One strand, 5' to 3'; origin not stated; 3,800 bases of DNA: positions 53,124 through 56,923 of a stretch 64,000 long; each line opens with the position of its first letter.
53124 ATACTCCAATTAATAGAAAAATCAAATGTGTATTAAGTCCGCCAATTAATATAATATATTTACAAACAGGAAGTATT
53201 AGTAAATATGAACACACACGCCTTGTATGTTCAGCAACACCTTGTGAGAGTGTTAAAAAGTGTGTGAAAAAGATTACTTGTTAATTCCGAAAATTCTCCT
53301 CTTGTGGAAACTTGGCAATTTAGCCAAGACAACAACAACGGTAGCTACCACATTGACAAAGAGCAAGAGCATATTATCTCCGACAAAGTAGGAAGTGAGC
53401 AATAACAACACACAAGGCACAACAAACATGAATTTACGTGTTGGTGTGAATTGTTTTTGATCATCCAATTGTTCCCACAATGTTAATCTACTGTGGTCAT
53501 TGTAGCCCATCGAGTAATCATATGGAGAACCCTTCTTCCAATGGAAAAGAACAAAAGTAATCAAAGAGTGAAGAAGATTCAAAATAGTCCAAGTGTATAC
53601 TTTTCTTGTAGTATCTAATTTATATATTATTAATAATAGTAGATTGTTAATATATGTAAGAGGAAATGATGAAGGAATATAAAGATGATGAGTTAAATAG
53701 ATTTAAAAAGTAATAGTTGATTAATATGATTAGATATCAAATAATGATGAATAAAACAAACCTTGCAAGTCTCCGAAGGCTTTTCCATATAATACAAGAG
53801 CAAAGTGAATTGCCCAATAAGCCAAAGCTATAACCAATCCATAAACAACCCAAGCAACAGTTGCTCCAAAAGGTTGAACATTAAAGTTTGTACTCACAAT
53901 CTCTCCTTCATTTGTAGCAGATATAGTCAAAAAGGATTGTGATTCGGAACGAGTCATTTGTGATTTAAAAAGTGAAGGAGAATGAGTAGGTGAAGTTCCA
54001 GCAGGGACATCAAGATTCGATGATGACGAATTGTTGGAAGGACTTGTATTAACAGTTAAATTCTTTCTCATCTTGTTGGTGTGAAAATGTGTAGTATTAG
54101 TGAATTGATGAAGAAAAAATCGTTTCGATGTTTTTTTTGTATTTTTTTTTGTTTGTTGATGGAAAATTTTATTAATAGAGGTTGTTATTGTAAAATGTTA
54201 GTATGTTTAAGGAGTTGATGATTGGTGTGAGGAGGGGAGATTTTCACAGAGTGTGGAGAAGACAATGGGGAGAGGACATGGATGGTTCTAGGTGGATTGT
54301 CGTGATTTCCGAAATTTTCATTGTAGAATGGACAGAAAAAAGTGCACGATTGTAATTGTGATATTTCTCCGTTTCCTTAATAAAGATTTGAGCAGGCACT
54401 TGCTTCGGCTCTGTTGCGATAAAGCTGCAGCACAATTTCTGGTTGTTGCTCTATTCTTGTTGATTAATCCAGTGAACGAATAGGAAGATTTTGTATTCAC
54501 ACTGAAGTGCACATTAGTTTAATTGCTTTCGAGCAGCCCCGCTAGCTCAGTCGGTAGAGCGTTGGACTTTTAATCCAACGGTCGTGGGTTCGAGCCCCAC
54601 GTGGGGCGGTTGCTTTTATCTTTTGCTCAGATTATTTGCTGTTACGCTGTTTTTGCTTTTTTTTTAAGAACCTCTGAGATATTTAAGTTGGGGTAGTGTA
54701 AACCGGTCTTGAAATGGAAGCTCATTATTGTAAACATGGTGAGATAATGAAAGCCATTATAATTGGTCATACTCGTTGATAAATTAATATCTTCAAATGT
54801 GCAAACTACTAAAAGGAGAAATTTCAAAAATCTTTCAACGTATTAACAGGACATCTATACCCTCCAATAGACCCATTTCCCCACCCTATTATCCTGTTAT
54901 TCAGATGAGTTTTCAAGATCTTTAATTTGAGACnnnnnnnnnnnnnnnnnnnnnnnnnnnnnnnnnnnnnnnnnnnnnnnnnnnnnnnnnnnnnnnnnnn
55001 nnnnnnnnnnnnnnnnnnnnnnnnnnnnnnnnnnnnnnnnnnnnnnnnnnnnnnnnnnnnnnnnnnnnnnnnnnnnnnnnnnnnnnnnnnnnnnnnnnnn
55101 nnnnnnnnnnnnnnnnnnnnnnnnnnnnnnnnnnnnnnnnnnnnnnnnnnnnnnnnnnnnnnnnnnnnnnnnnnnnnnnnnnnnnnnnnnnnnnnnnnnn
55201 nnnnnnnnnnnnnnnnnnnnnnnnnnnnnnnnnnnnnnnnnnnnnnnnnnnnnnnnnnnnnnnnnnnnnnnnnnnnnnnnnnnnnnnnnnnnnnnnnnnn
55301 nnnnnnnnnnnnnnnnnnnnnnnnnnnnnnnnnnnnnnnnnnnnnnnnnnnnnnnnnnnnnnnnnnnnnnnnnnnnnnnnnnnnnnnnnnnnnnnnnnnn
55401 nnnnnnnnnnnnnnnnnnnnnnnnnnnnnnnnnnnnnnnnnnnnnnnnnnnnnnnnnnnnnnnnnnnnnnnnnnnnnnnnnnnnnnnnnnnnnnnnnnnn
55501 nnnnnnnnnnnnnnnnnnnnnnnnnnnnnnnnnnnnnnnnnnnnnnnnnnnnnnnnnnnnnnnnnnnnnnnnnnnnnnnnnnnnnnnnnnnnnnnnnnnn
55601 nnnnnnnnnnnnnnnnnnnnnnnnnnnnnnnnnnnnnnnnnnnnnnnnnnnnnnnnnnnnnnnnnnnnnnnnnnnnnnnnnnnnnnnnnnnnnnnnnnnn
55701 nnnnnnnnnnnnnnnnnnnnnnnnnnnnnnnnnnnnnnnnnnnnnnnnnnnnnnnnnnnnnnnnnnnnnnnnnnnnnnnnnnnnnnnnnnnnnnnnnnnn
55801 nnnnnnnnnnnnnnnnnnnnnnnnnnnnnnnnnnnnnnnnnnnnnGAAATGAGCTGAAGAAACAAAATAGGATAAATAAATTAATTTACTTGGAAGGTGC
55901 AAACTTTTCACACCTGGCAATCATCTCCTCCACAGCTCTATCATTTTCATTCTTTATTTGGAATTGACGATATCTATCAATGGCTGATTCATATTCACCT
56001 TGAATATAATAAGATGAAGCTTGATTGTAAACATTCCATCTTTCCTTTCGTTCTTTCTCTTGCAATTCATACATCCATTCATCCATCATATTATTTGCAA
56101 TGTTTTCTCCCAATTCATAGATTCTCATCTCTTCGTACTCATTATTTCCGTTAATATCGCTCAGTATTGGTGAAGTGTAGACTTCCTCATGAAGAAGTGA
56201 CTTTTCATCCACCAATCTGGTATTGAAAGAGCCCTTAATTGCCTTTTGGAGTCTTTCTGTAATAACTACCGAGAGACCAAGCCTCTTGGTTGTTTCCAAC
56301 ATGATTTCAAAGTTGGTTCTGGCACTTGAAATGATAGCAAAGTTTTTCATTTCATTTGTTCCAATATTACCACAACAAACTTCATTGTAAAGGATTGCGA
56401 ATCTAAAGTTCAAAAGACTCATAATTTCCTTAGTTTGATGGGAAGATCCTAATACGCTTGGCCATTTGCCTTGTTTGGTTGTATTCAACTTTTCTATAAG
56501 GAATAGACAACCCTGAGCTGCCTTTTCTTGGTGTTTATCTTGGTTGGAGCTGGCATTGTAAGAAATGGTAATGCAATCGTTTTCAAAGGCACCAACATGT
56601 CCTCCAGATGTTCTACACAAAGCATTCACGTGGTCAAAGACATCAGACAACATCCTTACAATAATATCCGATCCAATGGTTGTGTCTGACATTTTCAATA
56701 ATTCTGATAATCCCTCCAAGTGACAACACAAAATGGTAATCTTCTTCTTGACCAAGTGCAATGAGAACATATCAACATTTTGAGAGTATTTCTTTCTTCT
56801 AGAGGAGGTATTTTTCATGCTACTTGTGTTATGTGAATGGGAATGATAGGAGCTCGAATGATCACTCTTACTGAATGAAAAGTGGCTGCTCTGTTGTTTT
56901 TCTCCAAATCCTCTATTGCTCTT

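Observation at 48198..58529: Signalling island: head-to-head TM-sensor/PAS/RGS paralogs next to a receptor-type cyclase with the same TM-ectodomain-TM topology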

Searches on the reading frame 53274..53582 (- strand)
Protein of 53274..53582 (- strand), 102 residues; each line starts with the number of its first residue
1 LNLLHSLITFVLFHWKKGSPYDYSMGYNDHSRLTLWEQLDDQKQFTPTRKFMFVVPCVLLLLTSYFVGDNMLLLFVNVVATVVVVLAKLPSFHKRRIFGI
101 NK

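Call 58: search_protein_families(library=pfam, max_evalue=0.001, proteins=[window:53274-53582:-])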
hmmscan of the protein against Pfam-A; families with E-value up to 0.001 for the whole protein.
window:53274-53582:- (102 aa): 1 family
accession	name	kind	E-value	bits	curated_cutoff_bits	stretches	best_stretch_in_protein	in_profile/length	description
PF04061.19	ORMDL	-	4e-31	108.1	27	1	2-96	43-135/135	ORMDL family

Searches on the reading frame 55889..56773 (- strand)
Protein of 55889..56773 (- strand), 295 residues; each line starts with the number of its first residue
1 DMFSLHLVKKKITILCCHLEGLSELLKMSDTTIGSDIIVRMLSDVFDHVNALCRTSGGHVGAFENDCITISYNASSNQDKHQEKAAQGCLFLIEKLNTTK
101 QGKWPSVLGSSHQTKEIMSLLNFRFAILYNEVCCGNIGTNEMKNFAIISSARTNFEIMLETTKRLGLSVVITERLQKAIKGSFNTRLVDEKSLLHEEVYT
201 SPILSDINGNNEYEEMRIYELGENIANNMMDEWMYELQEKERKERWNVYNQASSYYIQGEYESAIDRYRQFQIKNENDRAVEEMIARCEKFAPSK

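Call 24: search_solved_structures(query=window:55889-56773:-, max_evalue=10, show_alignments=3)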
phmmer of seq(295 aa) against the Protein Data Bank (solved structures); distinct sequences matched with E-value up to 10: 21.
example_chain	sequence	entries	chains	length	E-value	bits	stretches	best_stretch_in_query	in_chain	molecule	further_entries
3r5g_A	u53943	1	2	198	0.0014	21.3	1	7-175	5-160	CyaB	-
6vl6_A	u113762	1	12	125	0.0017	21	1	243-290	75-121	T33_dn2A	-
8bu0_A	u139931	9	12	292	0.0021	20.7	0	243-270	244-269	Consensus tetratricopeptide repeat protein | Crystal structure of an 8-repeat consensus TPR superhelix with Zinc. | Monomer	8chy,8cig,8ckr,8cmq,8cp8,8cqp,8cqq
6vfh_A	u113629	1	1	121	0.0022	20.6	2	243-289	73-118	T33_dn10A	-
1na0_A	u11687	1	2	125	0.0024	20.5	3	243-279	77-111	designed protein CTPR3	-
2fo7_A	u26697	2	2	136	0.0071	19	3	243-270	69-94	SYNTHETIC CONSENSUS TPR PROTEIN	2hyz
8ch0_A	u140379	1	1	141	0.0071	19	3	243-270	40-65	Consensus tetratricopeptide repeat protein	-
1na3_A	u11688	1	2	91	0.015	17.9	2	243-279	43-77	designed protein CTPR2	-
3kd7_A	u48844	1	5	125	0.019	17.6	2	246-280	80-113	CTPR390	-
6vfj_B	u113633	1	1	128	0.024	17.3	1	243-282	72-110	I53_dn5B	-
6v8e_A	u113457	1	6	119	0.028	17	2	243-279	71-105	Designed protein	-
2wqh_A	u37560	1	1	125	0.034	16.7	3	244-272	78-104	CTPR3Y3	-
6vfi_B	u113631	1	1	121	0.045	16.3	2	243-271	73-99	O43_dn18B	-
9qhc_A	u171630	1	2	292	0.046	16.3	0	244-270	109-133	Engineered tetratricopeptide repeat protein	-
5hrz_A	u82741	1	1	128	0.056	16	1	243-279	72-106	TPR domain protein 1na0C3_3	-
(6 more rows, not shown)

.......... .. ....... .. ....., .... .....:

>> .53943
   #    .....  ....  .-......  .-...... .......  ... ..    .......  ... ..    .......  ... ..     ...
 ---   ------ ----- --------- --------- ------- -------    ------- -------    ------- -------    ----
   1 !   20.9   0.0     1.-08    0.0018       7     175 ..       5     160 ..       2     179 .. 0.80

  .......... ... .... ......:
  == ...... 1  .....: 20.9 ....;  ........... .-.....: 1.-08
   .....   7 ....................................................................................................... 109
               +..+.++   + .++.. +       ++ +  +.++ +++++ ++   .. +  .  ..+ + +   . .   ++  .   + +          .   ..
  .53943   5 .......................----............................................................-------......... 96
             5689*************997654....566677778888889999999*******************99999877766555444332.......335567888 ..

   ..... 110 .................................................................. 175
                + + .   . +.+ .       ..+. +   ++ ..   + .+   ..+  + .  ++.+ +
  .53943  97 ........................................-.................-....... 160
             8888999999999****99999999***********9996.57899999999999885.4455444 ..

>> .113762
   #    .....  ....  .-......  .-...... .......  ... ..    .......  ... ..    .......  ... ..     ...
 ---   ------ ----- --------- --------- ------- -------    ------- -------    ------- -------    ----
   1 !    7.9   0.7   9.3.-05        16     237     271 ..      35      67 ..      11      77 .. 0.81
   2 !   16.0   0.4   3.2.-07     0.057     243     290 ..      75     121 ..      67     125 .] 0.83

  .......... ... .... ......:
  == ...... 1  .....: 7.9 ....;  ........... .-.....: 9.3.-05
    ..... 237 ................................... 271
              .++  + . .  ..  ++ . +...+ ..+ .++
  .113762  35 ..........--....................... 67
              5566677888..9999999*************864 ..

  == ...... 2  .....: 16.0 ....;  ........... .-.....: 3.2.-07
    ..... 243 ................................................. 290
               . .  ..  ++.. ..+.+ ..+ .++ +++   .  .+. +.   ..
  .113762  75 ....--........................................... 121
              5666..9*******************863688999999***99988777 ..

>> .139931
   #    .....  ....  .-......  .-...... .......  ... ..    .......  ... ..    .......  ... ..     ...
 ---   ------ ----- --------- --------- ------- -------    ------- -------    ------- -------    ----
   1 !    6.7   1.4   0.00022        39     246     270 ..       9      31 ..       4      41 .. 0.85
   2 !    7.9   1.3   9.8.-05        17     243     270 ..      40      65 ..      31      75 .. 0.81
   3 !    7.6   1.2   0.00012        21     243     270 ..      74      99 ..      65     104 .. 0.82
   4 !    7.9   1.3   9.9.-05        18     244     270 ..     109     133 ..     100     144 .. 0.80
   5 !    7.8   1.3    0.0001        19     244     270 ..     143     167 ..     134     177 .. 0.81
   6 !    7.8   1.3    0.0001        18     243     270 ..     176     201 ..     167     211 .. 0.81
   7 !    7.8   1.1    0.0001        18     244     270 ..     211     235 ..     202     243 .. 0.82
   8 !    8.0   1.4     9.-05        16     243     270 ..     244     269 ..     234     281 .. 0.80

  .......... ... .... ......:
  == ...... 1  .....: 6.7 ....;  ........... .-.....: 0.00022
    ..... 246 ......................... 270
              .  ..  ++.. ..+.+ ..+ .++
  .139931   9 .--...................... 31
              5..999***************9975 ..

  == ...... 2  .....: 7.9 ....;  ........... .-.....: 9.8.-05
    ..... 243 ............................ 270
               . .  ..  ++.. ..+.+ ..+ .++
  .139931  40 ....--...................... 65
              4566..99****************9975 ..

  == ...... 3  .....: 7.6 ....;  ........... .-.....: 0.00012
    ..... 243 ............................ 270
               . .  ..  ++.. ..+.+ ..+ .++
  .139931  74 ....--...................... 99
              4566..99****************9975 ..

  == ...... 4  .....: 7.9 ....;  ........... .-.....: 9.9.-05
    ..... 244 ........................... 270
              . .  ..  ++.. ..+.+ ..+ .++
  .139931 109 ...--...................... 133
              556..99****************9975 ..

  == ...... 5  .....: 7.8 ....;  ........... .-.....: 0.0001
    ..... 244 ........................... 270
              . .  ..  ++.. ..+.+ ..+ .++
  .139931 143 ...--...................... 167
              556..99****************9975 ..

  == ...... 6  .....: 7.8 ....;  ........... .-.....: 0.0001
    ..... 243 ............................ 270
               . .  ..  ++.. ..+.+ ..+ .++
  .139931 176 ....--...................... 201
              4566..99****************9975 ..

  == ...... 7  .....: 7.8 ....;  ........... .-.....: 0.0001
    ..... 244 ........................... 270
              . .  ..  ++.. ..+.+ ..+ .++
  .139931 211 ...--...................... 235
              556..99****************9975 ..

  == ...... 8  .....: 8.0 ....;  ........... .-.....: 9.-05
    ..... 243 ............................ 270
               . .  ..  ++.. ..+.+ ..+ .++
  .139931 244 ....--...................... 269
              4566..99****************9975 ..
